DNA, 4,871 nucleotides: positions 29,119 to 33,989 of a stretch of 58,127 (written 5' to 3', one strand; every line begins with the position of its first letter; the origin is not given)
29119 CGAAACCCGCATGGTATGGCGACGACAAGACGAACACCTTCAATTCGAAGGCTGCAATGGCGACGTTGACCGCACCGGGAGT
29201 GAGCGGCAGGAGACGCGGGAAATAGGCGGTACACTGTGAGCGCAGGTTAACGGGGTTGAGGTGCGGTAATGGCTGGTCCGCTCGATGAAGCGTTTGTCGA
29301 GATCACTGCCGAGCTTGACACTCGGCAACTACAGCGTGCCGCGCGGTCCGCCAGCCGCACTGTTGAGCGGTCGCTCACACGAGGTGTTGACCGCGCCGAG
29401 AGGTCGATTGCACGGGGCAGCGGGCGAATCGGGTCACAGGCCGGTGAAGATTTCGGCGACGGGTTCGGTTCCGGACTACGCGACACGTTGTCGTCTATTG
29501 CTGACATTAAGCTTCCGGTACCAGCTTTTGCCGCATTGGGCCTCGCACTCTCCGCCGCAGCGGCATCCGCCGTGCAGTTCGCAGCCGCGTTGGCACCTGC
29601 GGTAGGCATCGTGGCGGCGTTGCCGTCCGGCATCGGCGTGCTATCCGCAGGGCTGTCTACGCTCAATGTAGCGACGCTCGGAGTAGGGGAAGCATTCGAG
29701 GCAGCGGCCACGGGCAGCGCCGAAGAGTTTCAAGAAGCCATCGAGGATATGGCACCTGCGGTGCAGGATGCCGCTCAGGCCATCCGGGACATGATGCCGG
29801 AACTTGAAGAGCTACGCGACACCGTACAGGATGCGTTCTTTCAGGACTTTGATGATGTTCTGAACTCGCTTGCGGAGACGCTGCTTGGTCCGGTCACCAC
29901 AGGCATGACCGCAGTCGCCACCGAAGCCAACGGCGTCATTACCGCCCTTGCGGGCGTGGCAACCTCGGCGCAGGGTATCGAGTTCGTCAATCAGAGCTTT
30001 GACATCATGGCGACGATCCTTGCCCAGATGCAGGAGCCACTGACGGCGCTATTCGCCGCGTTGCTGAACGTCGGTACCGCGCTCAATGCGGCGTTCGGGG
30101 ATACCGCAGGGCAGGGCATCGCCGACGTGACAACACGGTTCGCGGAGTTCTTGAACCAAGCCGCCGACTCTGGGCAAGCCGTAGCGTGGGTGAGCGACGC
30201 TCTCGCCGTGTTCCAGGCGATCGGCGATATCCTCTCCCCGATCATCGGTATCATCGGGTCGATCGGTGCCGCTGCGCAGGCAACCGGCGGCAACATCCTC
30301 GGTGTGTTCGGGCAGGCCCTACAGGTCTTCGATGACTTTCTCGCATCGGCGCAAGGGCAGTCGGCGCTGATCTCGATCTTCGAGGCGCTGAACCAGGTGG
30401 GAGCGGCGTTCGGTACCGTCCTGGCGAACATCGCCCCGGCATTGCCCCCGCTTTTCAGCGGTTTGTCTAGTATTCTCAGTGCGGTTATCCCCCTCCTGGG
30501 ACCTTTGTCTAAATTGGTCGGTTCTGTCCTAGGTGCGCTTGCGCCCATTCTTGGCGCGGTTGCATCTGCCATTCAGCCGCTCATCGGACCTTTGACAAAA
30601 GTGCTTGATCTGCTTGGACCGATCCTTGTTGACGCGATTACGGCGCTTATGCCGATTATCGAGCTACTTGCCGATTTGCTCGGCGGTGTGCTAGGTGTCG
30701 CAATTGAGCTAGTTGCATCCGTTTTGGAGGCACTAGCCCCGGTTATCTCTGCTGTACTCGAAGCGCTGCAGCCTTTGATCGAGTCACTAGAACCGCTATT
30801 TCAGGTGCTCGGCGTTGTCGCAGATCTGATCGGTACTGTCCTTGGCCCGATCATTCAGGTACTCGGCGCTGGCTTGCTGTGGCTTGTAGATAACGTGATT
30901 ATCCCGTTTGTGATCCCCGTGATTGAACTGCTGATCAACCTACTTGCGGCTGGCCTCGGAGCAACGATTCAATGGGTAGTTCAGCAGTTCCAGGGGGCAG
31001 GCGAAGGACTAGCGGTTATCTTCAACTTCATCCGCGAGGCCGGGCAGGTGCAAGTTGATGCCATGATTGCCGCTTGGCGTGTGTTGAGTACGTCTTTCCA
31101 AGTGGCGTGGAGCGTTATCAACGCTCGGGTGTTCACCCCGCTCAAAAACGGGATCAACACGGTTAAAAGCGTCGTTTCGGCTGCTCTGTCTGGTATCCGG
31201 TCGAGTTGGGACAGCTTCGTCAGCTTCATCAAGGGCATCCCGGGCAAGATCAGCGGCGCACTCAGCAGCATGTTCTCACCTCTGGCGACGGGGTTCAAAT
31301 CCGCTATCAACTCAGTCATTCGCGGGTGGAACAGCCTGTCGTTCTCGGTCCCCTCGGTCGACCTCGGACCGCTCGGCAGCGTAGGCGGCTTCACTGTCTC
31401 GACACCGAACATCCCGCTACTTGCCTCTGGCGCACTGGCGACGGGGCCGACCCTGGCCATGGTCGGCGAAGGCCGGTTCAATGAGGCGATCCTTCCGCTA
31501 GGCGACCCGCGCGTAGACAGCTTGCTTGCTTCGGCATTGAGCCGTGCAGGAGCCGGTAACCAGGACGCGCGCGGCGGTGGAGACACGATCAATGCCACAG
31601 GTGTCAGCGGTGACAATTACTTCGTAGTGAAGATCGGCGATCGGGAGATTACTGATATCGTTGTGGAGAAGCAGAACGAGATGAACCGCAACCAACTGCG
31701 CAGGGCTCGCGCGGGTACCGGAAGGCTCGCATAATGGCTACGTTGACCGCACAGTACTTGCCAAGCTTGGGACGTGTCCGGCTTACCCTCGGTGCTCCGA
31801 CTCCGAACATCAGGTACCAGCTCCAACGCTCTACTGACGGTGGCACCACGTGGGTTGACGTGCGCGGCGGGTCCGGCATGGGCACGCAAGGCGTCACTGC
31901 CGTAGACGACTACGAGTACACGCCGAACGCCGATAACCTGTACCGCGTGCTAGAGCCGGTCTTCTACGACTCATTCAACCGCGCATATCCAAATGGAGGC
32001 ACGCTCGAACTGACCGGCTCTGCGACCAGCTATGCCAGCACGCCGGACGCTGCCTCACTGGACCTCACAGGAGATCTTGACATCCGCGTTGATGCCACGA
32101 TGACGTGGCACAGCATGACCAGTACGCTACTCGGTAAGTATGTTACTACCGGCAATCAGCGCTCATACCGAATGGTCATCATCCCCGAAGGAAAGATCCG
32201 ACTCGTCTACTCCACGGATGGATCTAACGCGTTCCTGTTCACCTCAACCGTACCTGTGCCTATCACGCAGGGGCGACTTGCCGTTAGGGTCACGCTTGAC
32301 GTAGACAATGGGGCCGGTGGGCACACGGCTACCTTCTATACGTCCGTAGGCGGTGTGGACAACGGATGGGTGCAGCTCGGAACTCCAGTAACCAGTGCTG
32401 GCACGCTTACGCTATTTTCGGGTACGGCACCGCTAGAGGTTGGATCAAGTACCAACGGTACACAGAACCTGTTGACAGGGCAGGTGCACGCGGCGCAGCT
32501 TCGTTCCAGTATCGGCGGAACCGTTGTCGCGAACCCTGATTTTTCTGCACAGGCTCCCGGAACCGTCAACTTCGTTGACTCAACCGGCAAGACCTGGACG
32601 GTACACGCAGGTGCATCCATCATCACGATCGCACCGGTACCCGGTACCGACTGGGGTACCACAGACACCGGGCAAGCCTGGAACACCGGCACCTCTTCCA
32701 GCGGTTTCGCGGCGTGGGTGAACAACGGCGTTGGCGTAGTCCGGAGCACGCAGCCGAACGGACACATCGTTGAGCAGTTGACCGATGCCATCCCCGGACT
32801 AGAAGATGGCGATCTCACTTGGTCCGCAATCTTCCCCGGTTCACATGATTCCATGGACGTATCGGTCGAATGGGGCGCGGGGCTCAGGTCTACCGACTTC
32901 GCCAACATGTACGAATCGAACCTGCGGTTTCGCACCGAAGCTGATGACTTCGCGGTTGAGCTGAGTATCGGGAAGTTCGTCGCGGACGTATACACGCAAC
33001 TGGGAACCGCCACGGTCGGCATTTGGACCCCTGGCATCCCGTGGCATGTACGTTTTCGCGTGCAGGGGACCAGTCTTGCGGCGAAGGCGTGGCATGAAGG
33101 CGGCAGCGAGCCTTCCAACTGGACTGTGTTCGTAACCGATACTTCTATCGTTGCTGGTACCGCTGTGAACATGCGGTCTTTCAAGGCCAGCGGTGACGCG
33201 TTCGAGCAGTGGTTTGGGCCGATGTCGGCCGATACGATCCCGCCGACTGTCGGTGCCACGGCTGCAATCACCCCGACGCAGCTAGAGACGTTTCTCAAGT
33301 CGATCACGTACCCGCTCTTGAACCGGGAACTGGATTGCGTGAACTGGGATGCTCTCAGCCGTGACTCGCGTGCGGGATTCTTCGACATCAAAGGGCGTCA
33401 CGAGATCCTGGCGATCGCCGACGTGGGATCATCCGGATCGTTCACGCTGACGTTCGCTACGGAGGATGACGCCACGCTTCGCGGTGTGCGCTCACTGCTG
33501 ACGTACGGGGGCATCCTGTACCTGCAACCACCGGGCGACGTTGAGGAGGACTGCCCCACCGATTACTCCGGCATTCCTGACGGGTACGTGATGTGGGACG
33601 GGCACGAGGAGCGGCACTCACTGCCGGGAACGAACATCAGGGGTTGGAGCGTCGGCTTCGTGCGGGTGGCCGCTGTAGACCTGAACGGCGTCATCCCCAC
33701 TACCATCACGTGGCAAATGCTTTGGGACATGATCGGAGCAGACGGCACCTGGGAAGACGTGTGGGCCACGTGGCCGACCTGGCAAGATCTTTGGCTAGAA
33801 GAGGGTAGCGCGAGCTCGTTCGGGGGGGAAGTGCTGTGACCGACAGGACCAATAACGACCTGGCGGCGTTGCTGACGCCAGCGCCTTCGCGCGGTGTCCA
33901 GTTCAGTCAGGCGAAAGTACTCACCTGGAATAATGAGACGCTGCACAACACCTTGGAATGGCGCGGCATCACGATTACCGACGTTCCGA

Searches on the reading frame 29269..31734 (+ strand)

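Call 32: search_protein_families(library=phrogs, proteins=[window:29269-31734:+], max_evalue=0.00001)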
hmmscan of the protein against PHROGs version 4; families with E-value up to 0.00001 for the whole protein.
window:29269-31734:+ (821 aa): 19 families
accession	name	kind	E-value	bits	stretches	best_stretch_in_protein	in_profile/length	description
phrog_6090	-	tail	2.1e-68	232.2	2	146-535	452-845/1853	tail length tape measure protein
phrog_305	-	tail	6e-62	211.5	1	20-684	95-687/1001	tail length tape measure protein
phrog_4197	-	tail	4.4e-45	155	1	145-702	493-1100/1783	tail length tape measure protein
phrog_934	-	tail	1.9e-37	129.3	1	18-432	100-525/1988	tail length tape measure protein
phrog_1535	-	tail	2.6e-30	106.3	1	149-808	503-1143/1152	tail length tape measure protein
phrog_6435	-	tail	1.7e-26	93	1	70-485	274-670/2090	tail length tape measure protein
phrog_3547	-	tail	4.6e-26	91.9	1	144-452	301-613/1767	tail length tape measure protein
phrog_2337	-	tail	3.8e-17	62.8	1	19-338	109-421/1326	tail length tape measure protein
phrog_58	-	tail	1.2e-15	58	1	21-705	262-896/1544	tail length tape measure protein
phrog_34082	-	tail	1.9e-14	54.3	1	637-764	421-546/579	tail length tape measure protein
phrog_971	-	lysis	2.8e-14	53.7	1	246-675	332-776/1338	endolysin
phrog_1272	-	tail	2.4e-13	49.8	1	86-686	571-1081/1606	tail length tape measure protein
phrog_5493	-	tail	1.7e-12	47.5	1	241-682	558-923/1102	tail length tape measure protein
phrog_991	-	tail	2.4e-11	43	0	258-750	437-880/1966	tail length tape measure protein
phrog_7025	-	tail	7e-11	40.8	1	140-446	810-1120/2880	tail length tape measure protein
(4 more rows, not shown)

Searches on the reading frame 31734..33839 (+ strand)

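Call 32: search_protein_families(library=phrogs, proteins=[window:31734-33839:+], max_evalue=0.00001)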
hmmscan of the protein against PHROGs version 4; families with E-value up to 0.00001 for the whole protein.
window:31734-33839:+ (701 aa): 2 families
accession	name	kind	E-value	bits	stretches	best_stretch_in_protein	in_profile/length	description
phrog_5313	-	unknown function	7.2e-34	118.1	1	94-501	235-634/1052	-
phrog_24476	-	other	1.2e-10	40.8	1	301-486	836-1015/1066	phosphodiesterase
